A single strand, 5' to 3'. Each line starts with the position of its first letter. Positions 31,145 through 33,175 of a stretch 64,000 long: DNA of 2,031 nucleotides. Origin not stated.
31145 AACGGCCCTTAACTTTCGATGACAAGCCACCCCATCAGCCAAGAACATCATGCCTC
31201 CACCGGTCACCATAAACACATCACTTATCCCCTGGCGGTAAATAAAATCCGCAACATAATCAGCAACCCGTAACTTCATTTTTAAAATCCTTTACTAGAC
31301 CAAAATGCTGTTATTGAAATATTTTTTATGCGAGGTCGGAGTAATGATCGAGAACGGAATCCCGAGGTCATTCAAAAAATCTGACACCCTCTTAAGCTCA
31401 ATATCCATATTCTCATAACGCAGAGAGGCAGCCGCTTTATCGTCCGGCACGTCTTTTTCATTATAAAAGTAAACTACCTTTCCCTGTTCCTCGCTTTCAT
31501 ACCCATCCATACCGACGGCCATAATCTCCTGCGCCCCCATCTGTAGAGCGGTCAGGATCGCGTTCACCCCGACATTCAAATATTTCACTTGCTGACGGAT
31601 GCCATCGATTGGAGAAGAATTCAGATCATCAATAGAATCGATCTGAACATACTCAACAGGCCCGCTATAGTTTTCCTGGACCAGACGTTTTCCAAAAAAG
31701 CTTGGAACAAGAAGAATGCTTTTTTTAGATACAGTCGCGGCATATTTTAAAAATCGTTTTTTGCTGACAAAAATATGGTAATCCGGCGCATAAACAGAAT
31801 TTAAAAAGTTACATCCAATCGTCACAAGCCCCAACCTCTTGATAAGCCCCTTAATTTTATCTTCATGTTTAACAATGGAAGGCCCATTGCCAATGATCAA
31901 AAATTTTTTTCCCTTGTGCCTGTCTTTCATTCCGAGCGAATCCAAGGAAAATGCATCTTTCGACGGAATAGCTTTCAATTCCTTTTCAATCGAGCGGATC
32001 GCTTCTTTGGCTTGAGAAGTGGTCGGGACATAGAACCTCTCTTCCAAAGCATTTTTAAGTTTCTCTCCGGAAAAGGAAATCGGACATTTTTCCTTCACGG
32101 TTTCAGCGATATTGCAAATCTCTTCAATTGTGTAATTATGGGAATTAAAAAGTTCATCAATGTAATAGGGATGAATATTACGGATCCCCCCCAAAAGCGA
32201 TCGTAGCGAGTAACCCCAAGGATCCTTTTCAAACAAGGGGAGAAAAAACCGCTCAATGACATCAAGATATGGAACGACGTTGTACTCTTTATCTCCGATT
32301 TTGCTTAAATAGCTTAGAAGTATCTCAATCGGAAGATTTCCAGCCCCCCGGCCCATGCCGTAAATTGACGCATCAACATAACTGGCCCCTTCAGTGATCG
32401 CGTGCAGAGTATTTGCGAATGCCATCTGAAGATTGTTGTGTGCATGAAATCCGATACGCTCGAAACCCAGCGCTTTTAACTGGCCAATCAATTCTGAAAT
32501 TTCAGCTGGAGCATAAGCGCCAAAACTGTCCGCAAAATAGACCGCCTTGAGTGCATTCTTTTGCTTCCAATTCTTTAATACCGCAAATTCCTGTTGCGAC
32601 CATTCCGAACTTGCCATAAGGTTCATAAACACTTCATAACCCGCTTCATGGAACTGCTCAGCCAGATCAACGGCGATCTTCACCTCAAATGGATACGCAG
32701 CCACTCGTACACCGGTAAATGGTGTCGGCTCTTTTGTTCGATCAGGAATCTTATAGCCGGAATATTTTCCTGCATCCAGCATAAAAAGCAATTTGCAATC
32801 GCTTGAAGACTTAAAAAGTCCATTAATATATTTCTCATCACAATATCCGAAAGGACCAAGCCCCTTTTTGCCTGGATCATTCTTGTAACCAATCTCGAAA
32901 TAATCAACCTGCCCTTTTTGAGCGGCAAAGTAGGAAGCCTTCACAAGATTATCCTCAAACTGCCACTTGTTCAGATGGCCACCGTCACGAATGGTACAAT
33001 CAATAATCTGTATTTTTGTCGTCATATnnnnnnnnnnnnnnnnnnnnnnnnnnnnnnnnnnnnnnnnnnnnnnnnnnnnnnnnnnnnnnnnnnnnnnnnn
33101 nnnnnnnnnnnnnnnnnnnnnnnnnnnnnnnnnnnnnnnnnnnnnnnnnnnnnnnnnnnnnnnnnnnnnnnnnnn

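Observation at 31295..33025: HMGL-like aldolase fused to a Maf/DUF115 glycosyltransferase-like domain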

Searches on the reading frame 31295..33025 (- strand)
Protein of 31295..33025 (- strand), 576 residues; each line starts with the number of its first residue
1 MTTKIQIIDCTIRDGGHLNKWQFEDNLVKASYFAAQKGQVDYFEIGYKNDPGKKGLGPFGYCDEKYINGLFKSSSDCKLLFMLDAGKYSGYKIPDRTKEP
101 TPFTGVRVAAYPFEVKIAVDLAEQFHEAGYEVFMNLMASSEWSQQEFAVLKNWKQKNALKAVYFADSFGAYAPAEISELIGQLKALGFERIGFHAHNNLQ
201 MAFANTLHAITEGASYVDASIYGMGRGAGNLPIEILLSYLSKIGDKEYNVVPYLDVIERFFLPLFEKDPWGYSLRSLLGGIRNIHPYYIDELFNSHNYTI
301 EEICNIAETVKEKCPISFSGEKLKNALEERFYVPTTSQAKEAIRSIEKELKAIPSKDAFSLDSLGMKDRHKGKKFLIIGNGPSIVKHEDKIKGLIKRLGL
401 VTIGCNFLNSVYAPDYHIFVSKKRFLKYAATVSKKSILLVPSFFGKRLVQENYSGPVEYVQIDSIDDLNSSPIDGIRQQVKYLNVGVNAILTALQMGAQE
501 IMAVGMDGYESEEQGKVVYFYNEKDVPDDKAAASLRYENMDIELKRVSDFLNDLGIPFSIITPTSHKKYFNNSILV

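Call 3: search_protein_families(library=pfam, proteins=[window:31295-33025:-], max_evalue=1)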
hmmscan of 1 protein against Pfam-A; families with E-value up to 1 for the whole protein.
window:31295-33025:- (576 aa): 3 families
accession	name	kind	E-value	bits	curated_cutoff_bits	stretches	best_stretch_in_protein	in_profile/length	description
PF00682.25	HMGL-like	-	1.9e-21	77.1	29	1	116-241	113-240/260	HMGL-like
PF01973.23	MptE-like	-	6.8e-06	26.4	34.6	1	368-507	20-165/171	6-hydroxymethylpterin diphosphokinase MptE-like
PF13713.11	BRX_N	-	0.31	11.2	24.5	1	336-353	6-23/37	Transcription factor BRX N-terminal domain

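Call 4: search_protein_families(library=ncbifam, proteins=[window:31295-33025:-], max_evalue=1)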
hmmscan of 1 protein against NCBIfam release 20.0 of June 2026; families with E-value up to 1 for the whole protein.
window:31295-33025:- (576 aa): 25 families
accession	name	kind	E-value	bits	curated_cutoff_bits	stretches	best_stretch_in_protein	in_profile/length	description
NF006049.0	PRK08195.1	subfamily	1.9e-35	122.5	229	1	2-267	5-273/344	4-hyroxy-2-oxovalerate/4-hydroxy-2-oxopentanoic acid aldolase,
TIGR03217.1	4OH_2_O_val_ald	equivalog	4.3e-31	108.3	286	1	4-267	2-268/334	4-hydroxy-2-oxovalerate aldolase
TIGR02660.1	nifV_homocitr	equivalog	4.3e-16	59.2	462.9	1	125-247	122-244/365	homocitrate synthase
TIGR02146.1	LysS_fung_arch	equivalog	2e-13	50.3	413.55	1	154-246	148-242/344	homocitrate synthase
NF002085.0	PRK00915.1-2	subfamily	6.4e-13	48.3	517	1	159-249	168-258/504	2-isopropylmalate synthase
NF042433.1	CitmalDyn_Leptosp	equivalog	7.5e-13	47.9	950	1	154-241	166-254/514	(R)-citramalate synthase CimA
TIGR02090.1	LEU1_arch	subfamily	8.6e-12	44.8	484.75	1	151-249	145-245/363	isopropylmalate/citramalate/homocitrate synthases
NF002086.0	PRK00915.1-3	equivalog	1.6e-11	43.4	532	1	162-238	168-248/516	2-isopropylmalate synthase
TIGR00977.1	citramal_synth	equivalog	8e-11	40.9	450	1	149-234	159-244/526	citramalate synthase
NF002087.0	PRK00915.1-4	equivalog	4e-10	38.8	729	1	160-235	166-245/516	2-isopropylmalate synthase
NF002088.0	PRK00915.1-5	equivalog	4.9e-10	38.5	697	1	169-235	172-242/514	2-isopropylmalate synthase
TIGR00973.1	leuA_bact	equivalog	9.5e-10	37.5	598.7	1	162-237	163-242/494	2-isopropylmalate synthase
NF002084.0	PRK00915.1-1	equivalog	3.1e-08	32.6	748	1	161-236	165-244/523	2-isopropylmalate synthase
NF041069.1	IPMS_Sufob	equivalog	4.1e-08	32.9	600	1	162-252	159-250/371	isopropylmalate synthase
NF006761.0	PRK09282.1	domain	3.5e-06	25.8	402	1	160-243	169-252/591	pyruvate carboxylase subunit B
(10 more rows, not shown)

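Call 8: find_homologous_proteins(query=window:31295-33025:-, max_evalue=0.001)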
Query window:31295-33025:- (576 aa): 3404 proteins with E <= 0.001 among 8000 candidates; the best 120 are listed.
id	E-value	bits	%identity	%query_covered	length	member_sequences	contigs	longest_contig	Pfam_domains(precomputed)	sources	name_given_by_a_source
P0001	0.0e+0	1313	100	100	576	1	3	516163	PF01973.24,PF00682.26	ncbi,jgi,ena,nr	ncbi:MAG TPA: aldolase catalytic domain-containing protein [Candidatus Omnitrophota bacterium]|nr:al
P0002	1.5e-288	977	74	99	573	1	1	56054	PF00682.26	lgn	-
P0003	2.4e-287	973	73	98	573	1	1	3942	PF00682.26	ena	-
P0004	1.5e-284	963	72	98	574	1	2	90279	PF00682.26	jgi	jgi:4-hydroxy 2-oxovalerate aldolase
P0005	1.6e-284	963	72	99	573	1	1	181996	PF01973.24,PF00682.26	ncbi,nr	ncbi:MAG: hypothetical protein PHS66_00655 [Candidatus Omnitrophica bacterium]|nr:hypothetical prote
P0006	6.8e-282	955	72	99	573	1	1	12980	PF01973.24,PF00682.26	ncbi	-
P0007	1.5e-281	953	72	99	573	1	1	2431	PF01973.24,PF00682.26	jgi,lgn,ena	-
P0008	1.4e-278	944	71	99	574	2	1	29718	PF01973.24,PF00682.26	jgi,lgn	jgi:4-hydroxy 2-oxovalerate aldolase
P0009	2.2e-277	940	70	99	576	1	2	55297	PF00682.26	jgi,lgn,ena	-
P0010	1.7e-276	937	72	99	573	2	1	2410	PF00682.26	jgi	jgi:4-hydroxy 2-oxovalerate aldolase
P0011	5.1e-276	935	70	99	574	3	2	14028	PF01973.24,PF00682.26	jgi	jgi:4-hydroxy 2-oxovalerate aldolase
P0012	7.8e-276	935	70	98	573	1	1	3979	PF01973.24,PF00682.26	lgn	-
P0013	3.3e-263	893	72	93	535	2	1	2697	PF01973.24,PF00682.26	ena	-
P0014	2.5e-254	864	66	99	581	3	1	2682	PF00682.26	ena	-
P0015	2.3e-241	821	61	99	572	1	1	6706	PF00682.26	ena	-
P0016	2.4e-241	821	60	99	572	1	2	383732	PF00682.26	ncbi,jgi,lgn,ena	-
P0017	1.7e-240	818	61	99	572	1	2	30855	PF01973.24,PF00682.26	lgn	-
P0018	1.1e-239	815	60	99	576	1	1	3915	PF00682.26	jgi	jgi:4-hydroxy 2-oxovalerate aldolase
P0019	8.8e-239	812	60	99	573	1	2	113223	PF00682.26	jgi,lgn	-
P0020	2.3e-238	811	60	99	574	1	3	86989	PF01973.24,PF00682.26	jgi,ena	-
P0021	3.2e-237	807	60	98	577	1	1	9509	PF01973.24,PF00682.26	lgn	-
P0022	1.1e-236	805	61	99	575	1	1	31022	PF01973.24,PF00682.26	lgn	-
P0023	9.8e-236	802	62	98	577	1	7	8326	PF01973.24,PF00682.26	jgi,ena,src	-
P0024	7.5e-235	799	61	99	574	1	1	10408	PF01973.24,PF00682.26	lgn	-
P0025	3.5e-233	794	61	99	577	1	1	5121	PF01973.24,PF00682.26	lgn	-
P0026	1.1e-232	792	61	99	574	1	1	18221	PF01973.24,PF00682.26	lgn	-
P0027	3.1e-232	791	60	99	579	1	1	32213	PF01973.24,PF00682.26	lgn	-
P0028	7.7e-232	789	59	99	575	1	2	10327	PF01973.24,PF00682.26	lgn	-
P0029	1.8e-231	788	60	99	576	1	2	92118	PF00682.26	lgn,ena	-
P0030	6.0e-231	786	60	98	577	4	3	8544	PF01973.24,PF00682.26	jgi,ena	-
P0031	2.6e-229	781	59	99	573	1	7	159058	PF01973.24,PF00682.26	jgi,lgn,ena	jgi:4-hydroxy 2-oxovalerate aldolase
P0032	1.7e-228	778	59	99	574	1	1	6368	PF00682.26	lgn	-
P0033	1.9e-227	775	58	99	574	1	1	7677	PF01973.24,PF00682.26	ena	-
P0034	2.6e-225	768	59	99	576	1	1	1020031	PF01973.24,PF00682.26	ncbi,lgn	ncbi:MAG: hypothetical protein WAV51_02815 [Microgenomates group bacterium]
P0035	4.5e-224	764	58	99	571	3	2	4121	PF01973.24,PF00682.26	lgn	-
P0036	3.1e-223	761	59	99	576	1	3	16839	PF00682.26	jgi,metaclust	metaclust:\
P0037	4.1e-217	741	57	99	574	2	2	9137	PF01973.24,PF00682.26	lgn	-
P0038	4.4e-215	734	56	99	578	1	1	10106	PF00682.26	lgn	-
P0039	5.6e-214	730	56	98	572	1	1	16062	PF01973.24,PF00682.26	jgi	-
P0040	9.2e-214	730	56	99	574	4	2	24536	PF01973.24,PF00682.26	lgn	-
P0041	1.3e-213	729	55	99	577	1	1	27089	PF01973.24,PF00682.26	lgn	-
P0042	5.9e-212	724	54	99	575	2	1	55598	PF01973.24,PF00682.26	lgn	-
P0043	8.8e-212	723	55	99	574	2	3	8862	PF01973.24,PF00682.26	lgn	-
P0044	3.2e-211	721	56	99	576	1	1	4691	PF01973.24,PF00682.26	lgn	-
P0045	6.1e-211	720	56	100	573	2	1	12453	PF01973.24,PF00682.26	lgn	-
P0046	2.3e-210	718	56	99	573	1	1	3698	PF01973.24,PF00682.26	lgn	-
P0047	2.5e-210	718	55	99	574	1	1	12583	PF01973.24,PF00682.26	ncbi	-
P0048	3.3e-210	718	56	99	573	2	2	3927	PF01973.24,PF00682.26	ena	-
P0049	4.8e-210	717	56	99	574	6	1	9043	PF01973.24,PF00682.26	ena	-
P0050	8.3e-210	717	56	99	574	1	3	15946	PF01973.24,PF00682.26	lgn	-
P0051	1.6e-209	716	56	99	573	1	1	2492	PF01973.24,PF00682.26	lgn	-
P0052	2.0e-208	712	55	99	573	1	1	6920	PF01973.24,PF00682.26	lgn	-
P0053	2.7e-208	712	54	99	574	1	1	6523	PF01973.24,PF00682.26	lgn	-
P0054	6.8e-208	710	56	98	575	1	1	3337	PF01973.24,PF00682.26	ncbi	-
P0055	8.6e-208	710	56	98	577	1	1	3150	PF01973.24,PF00682.26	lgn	-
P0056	1.5e-207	709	56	98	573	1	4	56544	PF01973.24,PF00682.26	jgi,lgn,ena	jgi:4-hydroxy 2-oxovalerate aldolase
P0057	2.3e-207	708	56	99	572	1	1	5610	PF00682.26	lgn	-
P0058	8.3e-206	703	56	99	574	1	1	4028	PF01973.24,PF00682.26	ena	-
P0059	1.8e-205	702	55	98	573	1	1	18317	PF00682.26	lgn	-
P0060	1.2e-204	700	55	99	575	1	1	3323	PF01973.24,PF00682.26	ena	-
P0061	1.3e-204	699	54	99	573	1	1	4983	PF01973.24,PF00682.26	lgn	-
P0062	1.6e-203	696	55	99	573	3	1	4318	PF01973.24,PF00682.26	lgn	-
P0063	2.4e-203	695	54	98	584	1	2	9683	PF00682.26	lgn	-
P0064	4.1e-203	694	55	98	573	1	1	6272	PF00682.26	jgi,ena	-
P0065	9.3e-203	693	53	99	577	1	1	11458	PF00682.26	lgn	-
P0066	8.7e-202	690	53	98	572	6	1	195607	PF01973.24,PF00682.26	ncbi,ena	-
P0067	1.5e-201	689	61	85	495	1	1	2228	PF01973.24,PF00682.26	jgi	jgi:4-hydroxy 2-oxovalerate aldolase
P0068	2.2e-201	689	54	98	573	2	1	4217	PF01973.24,PF00682.26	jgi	-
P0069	7.5e-201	687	53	98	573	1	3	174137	PF01973.24,PF00682.26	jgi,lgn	jgi:4-hydroxy 2-oxovalerate aldolase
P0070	8.8e-201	687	52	99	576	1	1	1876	PF00682.26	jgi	jgi:4-hydroxy 2-oxovalerate aldolase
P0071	4.8e-200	684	54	99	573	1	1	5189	PF01973.24,PF00682.26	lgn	-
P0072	6.8e-200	684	54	96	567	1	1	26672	PF01973.24,PF00682.26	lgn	-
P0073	2.5e-199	682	54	98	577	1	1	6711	PF01973.24,PF00682.26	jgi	jgi:4-hydroxy 2-oxovalerate aldolase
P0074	3.5e-199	681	54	99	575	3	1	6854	PF01973.24,PF00682.26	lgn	-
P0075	4.1e-199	681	54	98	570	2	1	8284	PF01973.24,PF00682.26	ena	-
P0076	4.9e-199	681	52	99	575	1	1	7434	PF01973.24,PF00682.26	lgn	-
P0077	9.1e-199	680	54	99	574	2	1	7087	PF00682.26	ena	-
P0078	2.1e-198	679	54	99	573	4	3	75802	PF01973.24,PF00682.26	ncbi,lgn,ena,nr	ncbi:MAG TPA: hypothetical protein DCZ75_14455 [Geobacter sp.]|nr:hypothetical protein [Geobacter sp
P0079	3.4e-198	678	53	99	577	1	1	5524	PF01973.24,PF00682.26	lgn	-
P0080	3.5e-198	678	62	85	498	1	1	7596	PF01973.24,PF00682.26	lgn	-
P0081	6.9e-198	677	53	99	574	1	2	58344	PF01973.24,PF00682.26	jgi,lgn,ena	-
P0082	2.0e-197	676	52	99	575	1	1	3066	PF00682.26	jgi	-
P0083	2.2e-197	676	51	99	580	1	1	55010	PF01973.24,PF00682.26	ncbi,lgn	ncbi:MAG: 6-hydroxymethylpterin diphosphokinase MptE-like protein [bacterium]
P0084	3.2e-197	675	54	99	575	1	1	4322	PF00682.26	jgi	jgi:4-hydroxy 2-oxovalerate aldolase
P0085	1.1e-196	673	52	99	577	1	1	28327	PF01973.24,PF00682.26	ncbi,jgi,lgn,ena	ncbi:MAG: hypothetical protein WC589_23655 [Sphingobacterium sp.]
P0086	1.4e-196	673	52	98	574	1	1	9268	PF01973.24,PF00682.26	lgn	-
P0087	1.4e-196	673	53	98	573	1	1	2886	PF01973.24,PF00682.26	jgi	-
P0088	3.5e-196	672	54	98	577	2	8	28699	PF00682.26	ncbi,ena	-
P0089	5.5e-196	671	51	99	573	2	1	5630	PF01973.24,PF00682.26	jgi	-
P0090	8.2e-196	670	54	98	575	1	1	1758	PF01973.24,PF00682.26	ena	-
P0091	8.9e-196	670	52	99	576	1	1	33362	PF00682.26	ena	-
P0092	1.8e-195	669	52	99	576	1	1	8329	PF01973.24,PF00682.26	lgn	-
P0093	2.3e-195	669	53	99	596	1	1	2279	PF01973.24,PF00682.26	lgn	-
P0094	3.1e-195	668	52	99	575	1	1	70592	PF01973.24,PF00682.26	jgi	jgi:4-hydroxy 2-oxovalerate aldolase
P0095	3.9e-195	668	53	99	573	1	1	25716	PF01973.24,PF00682.26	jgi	jgi:4-hydroxy 2-oxovalerate aldolase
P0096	4.8e-195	668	52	98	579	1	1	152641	PF01973.24,PF00682.26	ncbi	-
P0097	1.0e-194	667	52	100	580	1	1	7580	PF00682.26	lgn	-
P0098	3.1e-194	665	50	99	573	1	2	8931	PF01973.24,PF00682.26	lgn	-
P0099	3.8e-194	665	51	99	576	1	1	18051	PF01973.24,PF00682.26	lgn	-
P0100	4.2e-193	661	51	99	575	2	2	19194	PF00682.26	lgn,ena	-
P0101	1.1e-192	660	51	99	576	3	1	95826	PF01973.24,PF00682.26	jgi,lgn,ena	-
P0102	1.6e-192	659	52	98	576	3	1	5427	PF01973.24,PF00682.26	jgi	jgi:4-hydroxy 2-oxovalerate aldolase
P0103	2.0e-192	659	52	99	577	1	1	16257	PF01973.24,PF00682.26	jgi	jgi:4-hydroxy 2-oxovalerate aldolase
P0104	5.6e-192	658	51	99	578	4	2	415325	PF01973.24,PF00682.26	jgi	jgi:4-hydroxy 2-oxovalerate aldolase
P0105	7.4e-192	657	52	98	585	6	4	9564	PF01973.24,PF00682.26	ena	-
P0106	1.1e-191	657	52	99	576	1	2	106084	PF00682.26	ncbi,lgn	-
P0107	2.5e-191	656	50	99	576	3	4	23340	PF01973.24,PF00682.26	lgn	-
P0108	3.5e-191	655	51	99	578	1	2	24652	PF00682.26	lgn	-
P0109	3.6e-191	655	51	99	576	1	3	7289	PF00682.26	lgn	-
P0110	6.2e-191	654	53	98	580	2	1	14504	PF01973.24,PF00682.26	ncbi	ncbi:MAG: hypothetical protein WCO42_10085 [bacterium]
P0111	4.4e-190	651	52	99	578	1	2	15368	PF01973.24,PF00682.26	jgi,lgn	-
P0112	7.0e-190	651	52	98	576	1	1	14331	PF01973.24,PF00682.26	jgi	jgi:4-hydroxy 2-oxovalerate aldolase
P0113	8.0e-190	651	51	99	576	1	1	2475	PF01973.24,PF00682.26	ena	-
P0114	8.3e-189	647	50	99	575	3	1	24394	PF00682.26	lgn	-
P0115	2.2e-188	646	50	99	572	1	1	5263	PF00682.26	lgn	-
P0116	2.0e-187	643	49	99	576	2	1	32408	PF00682.26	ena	-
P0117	5.2e-186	638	51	99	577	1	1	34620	PF00682.26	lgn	-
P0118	2.8e-185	636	50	99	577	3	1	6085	PF00682.26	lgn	-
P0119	4.9e-184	631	50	98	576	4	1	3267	PF00682.26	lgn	-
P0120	4.2e-182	625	50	99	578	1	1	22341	PF00682.26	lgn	-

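Call 9: search_solved_structures(query=window:31295-33025:-, max_evalue=1, show_alignments=1)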
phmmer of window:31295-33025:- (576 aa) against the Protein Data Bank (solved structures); distinct sequences matched with E-value up to 1: 20.
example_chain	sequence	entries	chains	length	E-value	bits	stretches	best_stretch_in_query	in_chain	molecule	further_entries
3dxi_A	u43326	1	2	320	9.3e-49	170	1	5-312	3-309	Putative aldolase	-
1nvm_A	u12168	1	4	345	1.2e-22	83.8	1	3-264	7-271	4-hydroxy-2-oxovalerate aldolase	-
4lrs_A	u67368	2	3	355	1.8e-19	73.3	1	4-281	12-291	4-hydroxy-2-oxovalerate aldolase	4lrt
8ih7_A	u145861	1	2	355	1.1e-18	70.7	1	3-267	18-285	4-hydroxy-2-oxovalerate aldolase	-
4jn6_A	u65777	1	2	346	1.4e-17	67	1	5-247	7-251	4-hydroxy-2-oxovalerate aldolase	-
3ble_A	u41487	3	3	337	7.9e-10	41.4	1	155-245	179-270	Citramalate synthase from Leptospira interrogans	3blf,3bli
3ivs_A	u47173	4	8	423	4.3e-08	35.7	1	155-250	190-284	Homocitrate synthase, mitochondrial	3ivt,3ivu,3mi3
3a9i_A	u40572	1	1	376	1.4e-06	30.7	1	126-238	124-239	Homocitrate synthase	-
2ztj_A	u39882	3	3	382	1.5e-06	30.6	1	127-238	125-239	Homocitrate synthase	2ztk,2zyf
6ktq_A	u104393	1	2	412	6.9e-06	28.4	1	149-240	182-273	Homocitrate synthase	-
6e1j_A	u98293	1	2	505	9.3e-06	28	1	164-238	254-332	2-isopropylmalate synthase, A genome specific 1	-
3ewb_X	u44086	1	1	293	1.8e-05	27.1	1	162-236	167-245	2-isopropylmalate synthase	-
3rmj_A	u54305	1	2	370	0.0002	23.6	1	178-240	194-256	2-isopropylmalate synthase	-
3eeg_A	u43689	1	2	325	0.00023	23.4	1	185-236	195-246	2-isopropylmalate synthase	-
3mp4_A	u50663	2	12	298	0.0021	20.2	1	162-244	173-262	Hydroxymethylglutaryl-CoA lyase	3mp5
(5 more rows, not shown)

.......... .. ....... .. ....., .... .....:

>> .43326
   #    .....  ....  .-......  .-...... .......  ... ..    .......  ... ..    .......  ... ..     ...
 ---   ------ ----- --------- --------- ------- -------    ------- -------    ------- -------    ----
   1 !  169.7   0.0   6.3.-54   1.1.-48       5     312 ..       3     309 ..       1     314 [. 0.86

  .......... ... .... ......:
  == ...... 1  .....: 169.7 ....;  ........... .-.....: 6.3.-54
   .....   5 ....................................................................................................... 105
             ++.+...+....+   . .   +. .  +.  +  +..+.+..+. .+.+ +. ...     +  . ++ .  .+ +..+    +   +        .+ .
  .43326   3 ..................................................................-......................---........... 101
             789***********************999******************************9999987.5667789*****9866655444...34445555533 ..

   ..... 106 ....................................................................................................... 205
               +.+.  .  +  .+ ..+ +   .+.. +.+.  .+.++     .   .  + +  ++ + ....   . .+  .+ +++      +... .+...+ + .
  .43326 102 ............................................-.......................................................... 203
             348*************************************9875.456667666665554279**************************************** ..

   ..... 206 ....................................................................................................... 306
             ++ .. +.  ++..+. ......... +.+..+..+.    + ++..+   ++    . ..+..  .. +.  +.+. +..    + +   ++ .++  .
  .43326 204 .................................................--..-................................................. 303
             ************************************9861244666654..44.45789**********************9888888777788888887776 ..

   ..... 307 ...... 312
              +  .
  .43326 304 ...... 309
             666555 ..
